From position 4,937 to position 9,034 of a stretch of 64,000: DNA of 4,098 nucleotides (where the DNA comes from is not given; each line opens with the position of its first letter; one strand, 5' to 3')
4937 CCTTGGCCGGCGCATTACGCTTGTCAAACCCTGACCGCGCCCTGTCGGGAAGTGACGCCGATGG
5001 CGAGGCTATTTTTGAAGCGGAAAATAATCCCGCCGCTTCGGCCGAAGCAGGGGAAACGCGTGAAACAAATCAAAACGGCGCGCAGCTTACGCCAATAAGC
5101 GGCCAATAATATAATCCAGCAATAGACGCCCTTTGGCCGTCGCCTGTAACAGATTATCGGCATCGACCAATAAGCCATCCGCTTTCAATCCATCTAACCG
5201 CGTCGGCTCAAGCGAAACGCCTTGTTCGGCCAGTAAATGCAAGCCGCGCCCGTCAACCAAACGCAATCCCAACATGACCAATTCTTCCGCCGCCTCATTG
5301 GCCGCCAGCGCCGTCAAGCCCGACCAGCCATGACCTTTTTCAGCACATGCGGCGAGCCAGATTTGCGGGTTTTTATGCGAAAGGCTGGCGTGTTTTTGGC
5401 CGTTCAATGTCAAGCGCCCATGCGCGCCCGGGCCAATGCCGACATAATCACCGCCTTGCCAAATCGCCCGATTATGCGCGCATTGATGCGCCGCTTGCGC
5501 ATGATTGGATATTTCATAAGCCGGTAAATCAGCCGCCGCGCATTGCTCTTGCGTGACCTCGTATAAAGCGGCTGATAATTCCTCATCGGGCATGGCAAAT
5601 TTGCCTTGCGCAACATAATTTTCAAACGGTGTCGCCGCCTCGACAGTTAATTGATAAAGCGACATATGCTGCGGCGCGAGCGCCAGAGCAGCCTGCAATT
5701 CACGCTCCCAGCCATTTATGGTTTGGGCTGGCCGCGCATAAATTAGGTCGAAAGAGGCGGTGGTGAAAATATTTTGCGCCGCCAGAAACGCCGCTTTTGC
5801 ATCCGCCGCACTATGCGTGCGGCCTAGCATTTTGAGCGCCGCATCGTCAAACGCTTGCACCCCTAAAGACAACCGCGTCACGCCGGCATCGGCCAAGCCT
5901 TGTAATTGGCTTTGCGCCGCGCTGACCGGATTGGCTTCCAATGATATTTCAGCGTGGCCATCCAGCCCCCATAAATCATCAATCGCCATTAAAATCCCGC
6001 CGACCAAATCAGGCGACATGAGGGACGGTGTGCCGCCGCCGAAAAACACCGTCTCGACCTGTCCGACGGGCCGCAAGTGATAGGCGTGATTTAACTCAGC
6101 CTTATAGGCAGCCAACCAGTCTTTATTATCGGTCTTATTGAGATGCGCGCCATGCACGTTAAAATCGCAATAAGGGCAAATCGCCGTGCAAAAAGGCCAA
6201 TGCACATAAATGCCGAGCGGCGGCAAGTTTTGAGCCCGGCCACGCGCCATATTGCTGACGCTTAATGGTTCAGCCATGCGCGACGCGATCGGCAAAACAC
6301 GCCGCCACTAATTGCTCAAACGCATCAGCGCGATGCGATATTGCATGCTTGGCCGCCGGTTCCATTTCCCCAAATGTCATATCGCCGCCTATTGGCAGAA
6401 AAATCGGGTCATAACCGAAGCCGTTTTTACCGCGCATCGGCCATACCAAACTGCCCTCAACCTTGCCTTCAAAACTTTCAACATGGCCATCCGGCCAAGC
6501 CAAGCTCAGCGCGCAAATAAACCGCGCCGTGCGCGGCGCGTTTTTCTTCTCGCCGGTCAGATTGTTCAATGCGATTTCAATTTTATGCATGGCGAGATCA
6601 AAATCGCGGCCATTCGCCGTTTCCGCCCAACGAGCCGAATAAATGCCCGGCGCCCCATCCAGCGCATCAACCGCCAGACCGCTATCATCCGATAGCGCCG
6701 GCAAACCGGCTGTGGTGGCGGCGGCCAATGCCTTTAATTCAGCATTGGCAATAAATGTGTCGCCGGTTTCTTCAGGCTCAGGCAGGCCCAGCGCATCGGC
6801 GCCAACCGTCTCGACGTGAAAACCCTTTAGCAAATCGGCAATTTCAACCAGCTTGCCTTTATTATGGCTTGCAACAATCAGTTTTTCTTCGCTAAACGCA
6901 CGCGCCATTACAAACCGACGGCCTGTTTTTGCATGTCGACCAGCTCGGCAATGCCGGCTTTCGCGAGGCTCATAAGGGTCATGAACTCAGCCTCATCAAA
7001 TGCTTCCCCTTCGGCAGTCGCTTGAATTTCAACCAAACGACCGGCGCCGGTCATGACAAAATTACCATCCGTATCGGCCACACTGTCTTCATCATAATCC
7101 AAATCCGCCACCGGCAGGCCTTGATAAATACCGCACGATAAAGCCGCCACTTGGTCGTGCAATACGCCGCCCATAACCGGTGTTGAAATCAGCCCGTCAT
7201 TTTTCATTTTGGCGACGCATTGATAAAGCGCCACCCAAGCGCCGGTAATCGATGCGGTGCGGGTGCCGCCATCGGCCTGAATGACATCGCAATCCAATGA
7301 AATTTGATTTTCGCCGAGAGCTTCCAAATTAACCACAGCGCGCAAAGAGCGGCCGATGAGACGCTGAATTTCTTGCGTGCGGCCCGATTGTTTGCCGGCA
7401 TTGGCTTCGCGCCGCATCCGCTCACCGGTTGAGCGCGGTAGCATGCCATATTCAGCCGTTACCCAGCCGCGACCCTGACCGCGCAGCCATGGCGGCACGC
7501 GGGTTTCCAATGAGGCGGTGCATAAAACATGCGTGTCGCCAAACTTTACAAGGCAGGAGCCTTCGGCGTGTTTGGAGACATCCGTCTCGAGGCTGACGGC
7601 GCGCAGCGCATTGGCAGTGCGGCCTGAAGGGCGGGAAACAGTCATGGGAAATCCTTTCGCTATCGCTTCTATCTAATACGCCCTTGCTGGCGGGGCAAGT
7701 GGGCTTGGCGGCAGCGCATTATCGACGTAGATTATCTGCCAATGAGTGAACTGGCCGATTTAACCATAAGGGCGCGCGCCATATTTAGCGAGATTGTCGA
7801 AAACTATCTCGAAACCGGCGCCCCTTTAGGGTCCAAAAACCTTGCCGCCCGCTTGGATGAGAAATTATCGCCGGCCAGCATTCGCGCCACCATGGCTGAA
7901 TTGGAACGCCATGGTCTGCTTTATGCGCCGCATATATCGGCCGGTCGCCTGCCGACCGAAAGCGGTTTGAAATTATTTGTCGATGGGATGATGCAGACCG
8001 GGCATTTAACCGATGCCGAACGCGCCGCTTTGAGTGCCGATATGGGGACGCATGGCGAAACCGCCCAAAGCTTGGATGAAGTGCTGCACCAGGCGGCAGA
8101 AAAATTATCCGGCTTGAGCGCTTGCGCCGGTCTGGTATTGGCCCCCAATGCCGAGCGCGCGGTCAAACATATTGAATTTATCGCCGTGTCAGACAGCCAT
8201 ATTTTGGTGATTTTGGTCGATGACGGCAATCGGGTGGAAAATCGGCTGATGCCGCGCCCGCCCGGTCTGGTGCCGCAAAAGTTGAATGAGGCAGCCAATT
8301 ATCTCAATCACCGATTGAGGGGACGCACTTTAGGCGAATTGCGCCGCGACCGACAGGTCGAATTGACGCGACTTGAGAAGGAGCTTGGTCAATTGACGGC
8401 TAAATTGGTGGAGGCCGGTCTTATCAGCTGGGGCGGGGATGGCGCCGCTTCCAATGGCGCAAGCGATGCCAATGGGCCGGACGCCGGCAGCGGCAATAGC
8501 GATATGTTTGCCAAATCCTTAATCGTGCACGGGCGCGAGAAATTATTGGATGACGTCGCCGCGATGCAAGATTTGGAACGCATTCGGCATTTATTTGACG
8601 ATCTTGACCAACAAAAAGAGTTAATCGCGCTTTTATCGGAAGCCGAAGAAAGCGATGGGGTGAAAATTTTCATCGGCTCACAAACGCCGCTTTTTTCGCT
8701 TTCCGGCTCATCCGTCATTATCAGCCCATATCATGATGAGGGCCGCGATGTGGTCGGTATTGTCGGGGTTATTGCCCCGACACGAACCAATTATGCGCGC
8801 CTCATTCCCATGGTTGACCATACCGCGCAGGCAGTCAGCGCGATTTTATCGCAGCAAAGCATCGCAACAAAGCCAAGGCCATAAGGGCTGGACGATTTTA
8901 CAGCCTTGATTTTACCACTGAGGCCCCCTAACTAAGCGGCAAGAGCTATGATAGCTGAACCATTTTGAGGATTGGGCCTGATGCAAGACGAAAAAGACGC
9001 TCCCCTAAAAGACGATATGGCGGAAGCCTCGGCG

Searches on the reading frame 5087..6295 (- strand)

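Call 49: search_protein_families(library=ncbifam, proteins=[window:5087-6295:-], max_evalue=1e-15)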
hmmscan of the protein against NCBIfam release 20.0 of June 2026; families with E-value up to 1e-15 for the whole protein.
window:5087-6295:- (402 aa): 11 families
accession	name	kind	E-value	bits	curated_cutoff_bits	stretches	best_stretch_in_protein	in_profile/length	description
NF005133.0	PRK06582.1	equivalog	5.1e-98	328.6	597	1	27-401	12-389/390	coproporphyrinogen III oxidase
TIGR00539.1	hemN_rel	equivalog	5.8e-76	255.9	205.4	1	29-384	3-353/361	radical SAM family heme chaperone HemW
TIGR04107.1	rSAM_HutW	equivalog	1.7e-42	145.7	400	1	28-390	41-404/419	heme anaerobic degradation radical SAM methyltransferase ChuW/HutW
NF006067.1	PRK08208.1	equivalog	2.9e-39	135.2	380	1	23-292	32-298/427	STM4012 family radical SAM protein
NF004567.0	PRK05904.1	equivalog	3.6e-34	118.5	355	1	29-294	9-266/353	coproporphyrinogen III oxidase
TIGR03994.1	rSAM_HemZ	equivalog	7.4e-33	114.2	321.4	1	28-260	86-318/401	coproporphyrinogen dehydrogenase HemZ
TIGR00538.1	hemN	equivalog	8.9e-33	113.8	324.95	1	22-216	45-240/454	oxygen-independent coproporphyrinogen III oxidase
NF006385.0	PRK08629.1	equivalog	1.1e-28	100.2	355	1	29-294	55-308/439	coproporphyrinogen III oxidase family protein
NF006060.0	PRK08207.1-3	equivalog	7.4e-24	84.3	653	1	27-260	150-389/477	coproporphyrinogen III oxidase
NF006064.0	PRK08207.2-2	equivalog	2.9e-22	79.3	504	1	27-251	145-373/465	coproporphyrinogen III oxidase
NF006061.0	PRK08207.1-4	equivalog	1.4e-17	63.6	702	1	28-234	175-386/501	coproporphyrinogen III oxidase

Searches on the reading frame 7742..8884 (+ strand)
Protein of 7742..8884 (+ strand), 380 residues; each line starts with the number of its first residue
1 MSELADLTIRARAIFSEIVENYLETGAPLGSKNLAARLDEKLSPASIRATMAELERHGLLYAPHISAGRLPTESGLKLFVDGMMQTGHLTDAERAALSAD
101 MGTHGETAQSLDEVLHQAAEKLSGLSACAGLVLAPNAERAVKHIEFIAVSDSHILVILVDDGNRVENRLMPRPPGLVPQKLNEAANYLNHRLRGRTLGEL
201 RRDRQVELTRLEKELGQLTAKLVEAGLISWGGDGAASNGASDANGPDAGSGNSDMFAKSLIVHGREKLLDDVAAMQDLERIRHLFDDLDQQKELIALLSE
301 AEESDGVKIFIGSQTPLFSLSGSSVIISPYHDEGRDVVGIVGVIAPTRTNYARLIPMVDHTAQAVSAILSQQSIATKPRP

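Call 49: search_protein_families(library=ncbifam, proteins=[window:7742-8884:+], max_evalue=1e-15)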
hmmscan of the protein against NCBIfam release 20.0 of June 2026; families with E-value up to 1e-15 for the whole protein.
window:7742-8884:+ (380 aa): 1 family
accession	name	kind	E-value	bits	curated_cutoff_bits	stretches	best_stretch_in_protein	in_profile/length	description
TIGR00331.1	hrcA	equivalog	1.9e-79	267.7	197.2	2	10-225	3-217/338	heat-inducible transcriptional repressor HrcA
